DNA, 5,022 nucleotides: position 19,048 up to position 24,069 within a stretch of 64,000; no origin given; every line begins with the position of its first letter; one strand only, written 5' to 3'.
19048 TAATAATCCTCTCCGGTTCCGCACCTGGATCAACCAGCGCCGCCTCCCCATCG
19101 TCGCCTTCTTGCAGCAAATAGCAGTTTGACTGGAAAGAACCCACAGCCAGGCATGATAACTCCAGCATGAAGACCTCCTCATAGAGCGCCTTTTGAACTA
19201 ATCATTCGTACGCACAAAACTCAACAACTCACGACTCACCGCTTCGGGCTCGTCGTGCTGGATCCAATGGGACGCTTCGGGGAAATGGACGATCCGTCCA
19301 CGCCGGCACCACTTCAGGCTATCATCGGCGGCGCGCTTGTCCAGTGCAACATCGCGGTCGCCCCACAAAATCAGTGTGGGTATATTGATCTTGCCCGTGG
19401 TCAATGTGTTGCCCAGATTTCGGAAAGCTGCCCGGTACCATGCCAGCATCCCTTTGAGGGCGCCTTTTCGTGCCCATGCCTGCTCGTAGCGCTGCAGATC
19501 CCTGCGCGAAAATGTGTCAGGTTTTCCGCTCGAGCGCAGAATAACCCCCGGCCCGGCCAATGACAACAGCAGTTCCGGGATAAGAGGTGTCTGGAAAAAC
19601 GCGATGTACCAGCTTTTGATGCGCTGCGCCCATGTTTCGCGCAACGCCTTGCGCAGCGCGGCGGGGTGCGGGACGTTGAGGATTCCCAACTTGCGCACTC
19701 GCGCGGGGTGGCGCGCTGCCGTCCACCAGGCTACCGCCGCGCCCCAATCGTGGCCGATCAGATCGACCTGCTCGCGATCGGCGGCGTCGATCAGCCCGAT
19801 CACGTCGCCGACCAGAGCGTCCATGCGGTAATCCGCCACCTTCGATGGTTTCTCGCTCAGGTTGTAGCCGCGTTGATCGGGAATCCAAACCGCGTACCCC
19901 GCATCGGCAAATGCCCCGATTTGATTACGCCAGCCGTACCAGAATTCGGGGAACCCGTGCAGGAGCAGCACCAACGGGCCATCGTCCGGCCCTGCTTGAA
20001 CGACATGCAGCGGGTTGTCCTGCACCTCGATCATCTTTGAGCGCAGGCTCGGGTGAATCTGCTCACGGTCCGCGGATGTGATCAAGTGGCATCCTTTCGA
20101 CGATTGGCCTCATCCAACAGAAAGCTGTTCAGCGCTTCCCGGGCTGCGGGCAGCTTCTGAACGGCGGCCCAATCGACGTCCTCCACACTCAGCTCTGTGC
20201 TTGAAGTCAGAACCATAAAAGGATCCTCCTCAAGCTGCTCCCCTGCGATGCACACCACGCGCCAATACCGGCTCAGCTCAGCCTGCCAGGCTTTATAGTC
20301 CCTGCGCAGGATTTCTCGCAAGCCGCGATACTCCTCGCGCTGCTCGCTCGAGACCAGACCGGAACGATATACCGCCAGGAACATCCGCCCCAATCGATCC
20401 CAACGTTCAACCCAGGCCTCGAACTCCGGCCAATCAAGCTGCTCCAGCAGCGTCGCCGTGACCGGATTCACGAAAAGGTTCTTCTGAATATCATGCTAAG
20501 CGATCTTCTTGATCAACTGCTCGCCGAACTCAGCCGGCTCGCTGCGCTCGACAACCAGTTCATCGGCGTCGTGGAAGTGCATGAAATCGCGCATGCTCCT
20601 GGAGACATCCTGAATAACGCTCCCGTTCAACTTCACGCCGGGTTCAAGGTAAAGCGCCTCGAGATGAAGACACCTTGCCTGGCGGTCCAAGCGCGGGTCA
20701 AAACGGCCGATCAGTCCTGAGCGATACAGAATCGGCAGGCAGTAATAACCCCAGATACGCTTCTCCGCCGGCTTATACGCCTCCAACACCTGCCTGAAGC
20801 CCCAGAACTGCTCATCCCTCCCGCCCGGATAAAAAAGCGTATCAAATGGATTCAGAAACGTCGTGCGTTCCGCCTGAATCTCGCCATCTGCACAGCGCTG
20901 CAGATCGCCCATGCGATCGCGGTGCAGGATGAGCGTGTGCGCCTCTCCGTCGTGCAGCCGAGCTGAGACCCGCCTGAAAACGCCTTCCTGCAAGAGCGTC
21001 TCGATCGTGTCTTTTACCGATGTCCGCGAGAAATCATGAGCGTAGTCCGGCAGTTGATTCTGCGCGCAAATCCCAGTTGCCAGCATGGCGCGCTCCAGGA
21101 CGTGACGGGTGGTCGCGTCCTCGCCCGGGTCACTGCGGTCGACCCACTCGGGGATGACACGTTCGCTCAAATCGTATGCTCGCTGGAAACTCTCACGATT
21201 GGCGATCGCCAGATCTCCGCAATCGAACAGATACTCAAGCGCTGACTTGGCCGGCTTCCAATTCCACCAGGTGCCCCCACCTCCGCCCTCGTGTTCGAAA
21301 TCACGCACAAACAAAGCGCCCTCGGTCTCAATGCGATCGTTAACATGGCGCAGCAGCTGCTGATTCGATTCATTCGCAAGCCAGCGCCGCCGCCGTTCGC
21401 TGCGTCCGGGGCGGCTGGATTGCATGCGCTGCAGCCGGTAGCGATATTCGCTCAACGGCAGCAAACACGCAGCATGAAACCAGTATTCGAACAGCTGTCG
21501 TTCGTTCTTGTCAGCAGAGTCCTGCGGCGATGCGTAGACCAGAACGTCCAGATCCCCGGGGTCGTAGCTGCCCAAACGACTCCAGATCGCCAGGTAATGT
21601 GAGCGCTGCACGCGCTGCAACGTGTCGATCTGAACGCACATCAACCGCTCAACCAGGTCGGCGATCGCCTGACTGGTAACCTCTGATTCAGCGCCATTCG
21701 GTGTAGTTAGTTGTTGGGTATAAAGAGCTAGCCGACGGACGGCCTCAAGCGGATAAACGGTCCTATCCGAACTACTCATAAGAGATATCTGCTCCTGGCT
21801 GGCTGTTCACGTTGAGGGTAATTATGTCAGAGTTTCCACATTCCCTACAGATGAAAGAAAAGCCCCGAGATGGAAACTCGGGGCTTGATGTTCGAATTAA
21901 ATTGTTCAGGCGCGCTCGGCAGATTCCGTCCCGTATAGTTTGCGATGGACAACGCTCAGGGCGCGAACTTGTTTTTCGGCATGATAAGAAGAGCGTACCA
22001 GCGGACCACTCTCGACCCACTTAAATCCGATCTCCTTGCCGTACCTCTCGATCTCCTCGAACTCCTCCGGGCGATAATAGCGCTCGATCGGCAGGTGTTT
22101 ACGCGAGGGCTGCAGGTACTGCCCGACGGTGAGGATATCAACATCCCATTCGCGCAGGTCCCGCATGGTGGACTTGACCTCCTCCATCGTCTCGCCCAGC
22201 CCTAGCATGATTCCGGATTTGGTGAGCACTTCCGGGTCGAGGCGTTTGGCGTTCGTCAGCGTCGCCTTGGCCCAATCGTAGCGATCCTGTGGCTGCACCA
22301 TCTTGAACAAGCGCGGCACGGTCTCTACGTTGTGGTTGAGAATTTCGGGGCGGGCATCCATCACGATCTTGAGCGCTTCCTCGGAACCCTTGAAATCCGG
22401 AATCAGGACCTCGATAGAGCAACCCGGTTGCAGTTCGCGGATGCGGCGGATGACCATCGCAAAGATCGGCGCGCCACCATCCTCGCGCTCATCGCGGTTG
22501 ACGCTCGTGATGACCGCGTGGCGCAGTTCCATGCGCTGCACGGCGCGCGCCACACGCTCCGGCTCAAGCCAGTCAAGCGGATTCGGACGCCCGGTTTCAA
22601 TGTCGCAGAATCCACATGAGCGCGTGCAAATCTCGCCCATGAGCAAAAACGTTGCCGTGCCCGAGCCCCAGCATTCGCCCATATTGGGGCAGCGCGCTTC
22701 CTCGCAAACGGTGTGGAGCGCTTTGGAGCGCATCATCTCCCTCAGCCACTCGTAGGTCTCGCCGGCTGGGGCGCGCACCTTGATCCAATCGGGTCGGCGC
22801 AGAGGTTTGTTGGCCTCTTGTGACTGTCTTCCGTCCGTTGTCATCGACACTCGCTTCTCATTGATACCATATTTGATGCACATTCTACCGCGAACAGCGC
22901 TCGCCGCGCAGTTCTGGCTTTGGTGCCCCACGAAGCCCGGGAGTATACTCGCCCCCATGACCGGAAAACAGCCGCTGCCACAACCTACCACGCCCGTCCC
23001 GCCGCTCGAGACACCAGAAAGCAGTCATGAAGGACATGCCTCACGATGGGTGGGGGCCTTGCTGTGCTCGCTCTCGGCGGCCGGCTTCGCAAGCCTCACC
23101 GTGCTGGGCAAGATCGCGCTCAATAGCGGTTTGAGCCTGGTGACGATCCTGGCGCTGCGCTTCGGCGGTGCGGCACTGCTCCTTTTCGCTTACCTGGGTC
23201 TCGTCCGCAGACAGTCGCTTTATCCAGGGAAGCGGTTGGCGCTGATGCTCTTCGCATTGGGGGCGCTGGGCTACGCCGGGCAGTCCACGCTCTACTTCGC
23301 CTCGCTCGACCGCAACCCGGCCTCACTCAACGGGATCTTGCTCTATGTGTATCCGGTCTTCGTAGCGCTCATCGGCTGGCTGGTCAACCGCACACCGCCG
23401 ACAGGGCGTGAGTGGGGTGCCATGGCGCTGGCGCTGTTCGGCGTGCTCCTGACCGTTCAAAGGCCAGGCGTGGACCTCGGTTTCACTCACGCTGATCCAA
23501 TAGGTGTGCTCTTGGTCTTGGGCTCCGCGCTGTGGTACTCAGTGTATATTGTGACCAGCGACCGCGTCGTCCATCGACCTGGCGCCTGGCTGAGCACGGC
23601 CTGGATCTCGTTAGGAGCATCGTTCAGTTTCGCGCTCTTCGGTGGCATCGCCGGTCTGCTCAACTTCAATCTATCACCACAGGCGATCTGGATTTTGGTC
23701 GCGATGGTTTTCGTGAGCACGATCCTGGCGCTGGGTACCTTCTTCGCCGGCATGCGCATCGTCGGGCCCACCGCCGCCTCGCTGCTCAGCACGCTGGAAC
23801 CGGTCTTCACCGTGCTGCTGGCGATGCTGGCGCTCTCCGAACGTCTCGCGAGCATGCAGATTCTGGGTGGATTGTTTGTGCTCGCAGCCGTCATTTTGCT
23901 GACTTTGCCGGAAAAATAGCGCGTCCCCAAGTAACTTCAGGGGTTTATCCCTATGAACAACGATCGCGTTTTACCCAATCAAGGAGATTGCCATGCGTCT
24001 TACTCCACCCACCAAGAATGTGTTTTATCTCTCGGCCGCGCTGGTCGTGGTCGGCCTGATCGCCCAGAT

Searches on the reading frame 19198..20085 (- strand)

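Call 16: search_protein_families(library=pfam, proteins=[window:19198-20085:-], max_evalue=0.0001)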
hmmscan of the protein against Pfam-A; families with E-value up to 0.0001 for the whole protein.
window:19198-20085:- (295 aa): 3 families
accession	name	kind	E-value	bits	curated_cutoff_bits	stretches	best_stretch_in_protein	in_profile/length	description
PF00561.26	Abhydrolase_1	-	9.1e-32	111.1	25.8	1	37-280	1-245/245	alpha/beta hydrolase fold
PF12697.13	Abhydrolase_6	-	1.4e-18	68.8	26.3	1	39-285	1-216/217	Alpha/beta hydrolase family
PF12146.15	Hydrolase_4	-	8.5e-14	51.9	27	1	38-278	6-237/239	Serine aminopeptidase, S33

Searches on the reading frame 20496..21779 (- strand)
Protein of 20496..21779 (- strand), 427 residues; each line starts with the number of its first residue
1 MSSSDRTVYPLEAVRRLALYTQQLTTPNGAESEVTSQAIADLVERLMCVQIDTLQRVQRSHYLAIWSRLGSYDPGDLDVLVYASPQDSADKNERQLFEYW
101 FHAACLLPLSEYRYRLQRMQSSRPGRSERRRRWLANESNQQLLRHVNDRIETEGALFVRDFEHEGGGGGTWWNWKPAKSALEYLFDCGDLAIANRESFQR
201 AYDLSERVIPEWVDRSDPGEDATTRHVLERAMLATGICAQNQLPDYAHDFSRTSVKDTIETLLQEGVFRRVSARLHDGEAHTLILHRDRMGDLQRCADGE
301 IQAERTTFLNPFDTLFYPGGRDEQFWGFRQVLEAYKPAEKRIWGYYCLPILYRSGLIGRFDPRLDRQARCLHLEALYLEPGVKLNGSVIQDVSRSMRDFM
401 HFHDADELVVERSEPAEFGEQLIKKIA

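Call 16: search_protein_families(library=pfam, proteins=[window:20496-21779:-], max_evalue=0.0001)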
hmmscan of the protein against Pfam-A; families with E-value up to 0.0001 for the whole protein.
window:20496-21779:- (427 aa): 1 family
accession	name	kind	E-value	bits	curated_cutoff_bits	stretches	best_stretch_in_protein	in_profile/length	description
PF06224.18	AlkZ-like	-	5.3e-46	158.2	25.9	1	43-380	1-314/329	DNA glycosylase AlkZ-like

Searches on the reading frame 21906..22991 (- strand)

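Call 16: search_protein_families(library=pfam, proteins=[window:21906-22991:-], max_evalue=0.0001)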
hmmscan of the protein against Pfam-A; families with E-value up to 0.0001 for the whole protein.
window:21906-22991:- (361 aa): 2 families
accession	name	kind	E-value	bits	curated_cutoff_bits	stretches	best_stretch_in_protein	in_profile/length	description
PF04055.27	Radical_SAM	-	1.6e-18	67.9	29.5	1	118-279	3-166/166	Radical SAM superfamily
PF16881.10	LIAS_N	-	2.4e-12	47.6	27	1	49-101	44-96/96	N-terminal domain of lipoyl synthase of Radical_SAM family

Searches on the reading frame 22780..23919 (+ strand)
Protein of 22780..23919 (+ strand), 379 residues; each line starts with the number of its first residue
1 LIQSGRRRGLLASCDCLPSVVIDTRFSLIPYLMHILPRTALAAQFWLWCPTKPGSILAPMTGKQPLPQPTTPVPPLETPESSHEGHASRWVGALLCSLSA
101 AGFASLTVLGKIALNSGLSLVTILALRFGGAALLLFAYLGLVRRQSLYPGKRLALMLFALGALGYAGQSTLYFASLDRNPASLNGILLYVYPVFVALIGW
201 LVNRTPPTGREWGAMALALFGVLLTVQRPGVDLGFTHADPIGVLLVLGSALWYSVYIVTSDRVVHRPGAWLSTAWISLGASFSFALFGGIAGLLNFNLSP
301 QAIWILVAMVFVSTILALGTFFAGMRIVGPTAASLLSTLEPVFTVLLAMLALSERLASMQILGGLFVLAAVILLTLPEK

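Call 16: search_protein_families(library=pfam, proteins=[window:22780-23919:+], max_evalue=0.0001)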
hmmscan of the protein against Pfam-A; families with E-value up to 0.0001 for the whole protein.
window:22780-23919:+ (379 aa): 1 family
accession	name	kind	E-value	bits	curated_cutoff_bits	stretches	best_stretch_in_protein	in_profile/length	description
PF00892.27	EamA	-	5.7e-33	114.5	28.2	2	91-226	2-134/135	EamA-like transporter family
